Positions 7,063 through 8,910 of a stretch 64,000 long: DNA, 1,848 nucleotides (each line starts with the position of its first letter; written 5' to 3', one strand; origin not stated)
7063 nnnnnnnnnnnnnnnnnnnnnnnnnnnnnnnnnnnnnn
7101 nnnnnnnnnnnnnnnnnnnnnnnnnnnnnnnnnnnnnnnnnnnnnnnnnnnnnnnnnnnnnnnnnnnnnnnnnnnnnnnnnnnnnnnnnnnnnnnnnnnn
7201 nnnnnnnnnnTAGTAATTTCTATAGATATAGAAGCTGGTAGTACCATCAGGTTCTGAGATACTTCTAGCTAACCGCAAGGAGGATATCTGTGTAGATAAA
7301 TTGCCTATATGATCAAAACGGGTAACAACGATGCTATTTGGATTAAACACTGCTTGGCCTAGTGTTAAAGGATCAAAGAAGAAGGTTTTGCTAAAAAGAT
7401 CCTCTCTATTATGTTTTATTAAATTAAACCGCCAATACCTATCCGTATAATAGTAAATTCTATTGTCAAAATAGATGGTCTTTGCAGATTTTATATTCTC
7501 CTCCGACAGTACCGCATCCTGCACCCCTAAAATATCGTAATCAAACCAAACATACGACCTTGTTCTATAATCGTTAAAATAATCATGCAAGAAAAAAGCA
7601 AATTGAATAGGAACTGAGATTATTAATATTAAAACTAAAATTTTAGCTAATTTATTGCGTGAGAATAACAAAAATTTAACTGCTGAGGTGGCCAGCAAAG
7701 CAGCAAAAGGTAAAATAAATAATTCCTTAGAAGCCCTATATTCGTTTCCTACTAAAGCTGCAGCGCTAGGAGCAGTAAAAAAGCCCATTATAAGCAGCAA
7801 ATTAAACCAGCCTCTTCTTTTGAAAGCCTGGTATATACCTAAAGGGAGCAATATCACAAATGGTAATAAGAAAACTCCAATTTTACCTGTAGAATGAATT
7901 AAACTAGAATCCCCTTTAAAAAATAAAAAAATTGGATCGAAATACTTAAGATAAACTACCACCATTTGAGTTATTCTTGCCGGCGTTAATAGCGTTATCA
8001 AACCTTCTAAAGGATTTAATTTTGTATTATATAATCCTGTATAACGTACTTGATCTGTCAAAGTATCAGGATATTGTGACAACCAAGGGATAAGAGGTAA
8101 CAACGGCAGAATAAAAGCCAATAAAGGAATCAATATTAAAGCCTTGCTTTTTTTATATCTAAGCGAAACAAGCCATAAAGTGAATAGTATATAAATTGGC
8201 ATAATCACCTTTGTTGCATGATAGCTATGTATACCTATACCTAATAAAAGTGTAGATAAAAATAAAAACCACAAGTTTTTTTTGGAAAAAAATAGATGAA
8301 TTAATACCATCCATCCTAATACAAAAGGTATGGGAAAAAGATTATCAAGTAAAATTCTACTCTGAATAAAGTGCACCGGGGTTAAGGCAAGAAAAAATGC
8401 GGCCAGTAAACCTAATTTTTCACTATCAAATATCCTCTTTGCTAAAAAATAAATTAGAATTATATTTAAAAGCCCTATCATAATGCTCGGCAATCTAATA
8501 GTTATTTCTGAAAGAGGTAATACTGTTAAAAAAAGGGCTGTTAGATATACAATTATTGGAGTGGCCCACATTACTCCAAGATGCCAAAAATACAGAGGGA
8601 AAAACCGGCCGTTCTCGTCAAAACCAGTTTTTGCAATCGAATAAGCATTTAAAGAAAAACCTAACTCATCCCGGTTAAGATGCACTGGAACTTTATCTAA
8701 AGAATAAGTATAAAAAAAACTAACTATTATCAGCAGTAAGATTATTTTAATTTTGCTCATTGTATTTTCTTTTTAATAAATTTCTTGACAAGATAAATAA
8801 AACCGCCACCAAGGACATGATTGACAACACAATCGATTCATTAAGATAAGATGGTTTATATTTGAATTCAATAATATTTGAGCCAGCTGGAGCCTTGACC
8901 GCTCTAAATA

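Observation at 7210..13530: Four consecutive GT-C-fold membrane glycosyltransferases (GT39 x2, YfhO, DUF2029) form a contiguous cluster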

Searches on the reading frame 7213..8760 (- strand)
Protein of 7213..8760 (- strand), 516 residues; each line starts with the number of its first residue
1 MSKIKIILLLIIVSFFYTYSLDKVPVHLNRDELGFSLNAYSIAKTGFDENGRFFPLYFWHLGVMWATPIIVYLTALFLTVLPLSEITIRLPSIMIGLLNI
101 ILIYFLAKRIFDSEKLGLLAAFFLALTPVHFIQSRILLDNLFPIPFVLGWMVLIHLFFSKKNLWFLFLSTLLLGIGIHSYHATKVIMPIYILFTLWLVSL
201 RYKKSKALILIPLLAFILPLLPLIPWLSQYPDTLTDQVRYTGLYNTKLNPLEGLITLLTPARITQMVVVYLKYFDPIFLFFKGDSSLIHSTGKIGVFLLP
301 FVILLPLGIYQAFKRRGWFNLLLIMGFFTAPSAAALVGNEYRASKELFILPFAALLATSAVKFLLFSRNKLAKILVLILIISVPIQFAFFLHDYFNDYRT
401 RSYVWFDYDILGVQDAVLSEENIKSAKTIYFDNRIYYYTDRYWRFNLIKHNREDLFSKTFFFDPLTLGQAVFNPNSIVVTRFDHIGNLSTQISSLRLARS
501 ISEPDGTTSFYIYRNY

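Call 3: search_protein_families(library=pfam, proteins=[window:7213-8760:-], max_evalue=0.01)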
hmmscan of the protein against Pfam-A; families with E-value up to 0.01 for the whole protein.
window:7213-8760:- (516 aa): 2 families
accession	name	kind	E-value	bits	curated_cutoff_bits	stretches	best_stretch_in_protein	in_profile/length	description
PF13231.12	PMT_2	-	1.2e-12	48.8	26.1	1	67-226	3-160/160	Dolichyl-phosphate-mannose-protein mannosyltransferase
PF02366.24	PMT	-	1.3e-05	25.3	22.7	1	7-226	3-230/245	Dolichyl-phosphate-mannose-protein mannosyltransferase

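Call 4: search_protein_families(library=ncbifam, proteins=[window:7213-8760:-], max_evalue=0.01)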
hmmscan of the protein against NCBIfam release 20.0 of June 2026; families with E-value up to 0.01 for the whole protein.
window:7213-8760:- (516 aa): 2 families
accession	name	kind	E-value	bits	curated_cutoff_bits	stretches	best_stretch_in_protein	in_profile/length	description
TIGR03663.1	TIGR03663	subfamily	5.1e-08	32.4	126.25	1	68-201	53-183/435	flippase activity-associated protein Agl23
TIGR04154.1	archaeo_STT3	subfamily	1.8e-05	23.3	450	1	86-133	96-142/831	oligosaccharyl transferase, archaeosortase A system-associated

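Call 20: search_solved_structures(query=window:7213-8760:-, max_evalue=1, show_alignments=2)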
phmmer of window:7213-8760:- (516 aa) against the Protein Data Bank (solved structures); distinct sequences matched with E-value up to 1: 0.

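Call 37: find_homologous_proteins(query=window:7213-8760:-, max_evalue=0.001)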
Query window:7213-8760:- (516 aa): 224 proteins with E <= 0.001 among 8000 candidates; the best 120 are listed.
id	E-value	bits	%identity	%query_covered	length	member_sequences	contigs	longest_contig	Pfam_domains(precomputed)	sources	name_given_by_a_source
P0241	0.0e+0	1126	100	100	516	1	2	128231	PF02366.25,PF13231.13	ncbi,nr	ncbi:glycosyltransferase family 39 protein [Candidatus Daviesbacteria bacterium]|nr:glycosyltransfer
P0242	3.3e-255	866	76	97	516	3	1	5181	PF02366.25,PF13231.13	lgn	-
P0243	4.0e-251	852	73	99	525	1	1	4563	PF13231.13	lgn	-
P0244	3.5e-245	833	73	99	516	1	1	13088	PF13231.13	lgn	-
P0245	2.5e-242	823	74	97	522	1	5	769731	PF13231.13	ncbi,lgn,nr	ncbi:glycosyltransferase family 39 protein [Candidatus Daviesbacteria bacterium]|nr:glycosyltransfer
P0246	7.0e-241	819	73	100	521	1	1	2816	PF13231.13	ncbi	-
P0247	1.0e-239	815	72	99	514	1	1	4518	PF13231.13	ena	-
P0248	1.6e-239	814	72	97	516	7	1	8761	PF13231.13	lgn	-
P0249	7.5e-237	805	71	99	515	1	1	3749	PF02366.25,PF13231.13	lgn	-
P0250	2.6e-229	780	70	100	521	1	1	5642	PF13231.13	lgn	-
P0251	3.1e-224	764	69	99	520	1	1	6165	PF13231.13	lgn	-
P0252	9.9e-206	703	62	100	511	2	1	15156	PF13231.13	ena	-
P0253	3.0e-204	698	64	99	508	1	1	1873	PF13231.13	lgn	-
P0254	3.4e-197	674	59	98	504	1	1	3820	PF13231.13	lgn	-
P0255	3.0e-195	668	63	96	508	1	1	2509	PF13231.13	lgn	-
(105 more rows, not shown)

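Call 55: predict_structure(alignment_id=A2)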
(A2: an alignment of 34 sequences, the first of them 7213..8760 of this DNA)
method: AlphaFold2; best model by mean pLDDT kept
length: 516 residues; sequences in the alignment: 34
mean_pLDDT: 89.8   pTM: 0.91
mean pLDDT of the five models: 89.8, 89.7, 87.5, 87.4, 86.4
residues with pLDDT >= 90: 340; 70-90: 149; 50-70: 27; < 50: 0
segments of 3 or more residues with pLDDT < 50: none
pLDDT, mean of each block of 10 residues (from residue 1): 84 96 79 94 95 91 87 97 96 98 97 97 97 92 97 97 97 96 92 94 88 97 93 78 73 82 89 91 80 90 98 95 94 77 79 98 96 97 97 89 82 93 93 83 94 94 72 87 69 77 87 89
secondary structure, 60 per line:
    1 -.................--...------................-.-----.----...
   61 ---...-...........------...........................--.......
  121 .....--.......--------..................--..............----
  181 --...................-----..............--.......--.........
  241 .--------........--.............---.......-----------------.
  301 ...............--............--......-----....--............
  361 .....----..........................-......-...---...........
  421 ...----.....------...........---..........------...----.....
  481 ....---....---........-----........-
elements in order: H2-18 H30-45 E58-60 E64-66 H68-78 H85-111 H114-125 H128-134 H143-160 H163-176 H183-201 H207-220 H223-229 H232-241 H250-257 H260-272 H276-282 H300-315 H318-329 H332-337 H343-346 H349-365 H370-395 H397-402 H410-423 E428-432 H439-449 H453-458 E459-462 E476-481 H488-491 E495-502 E508-515
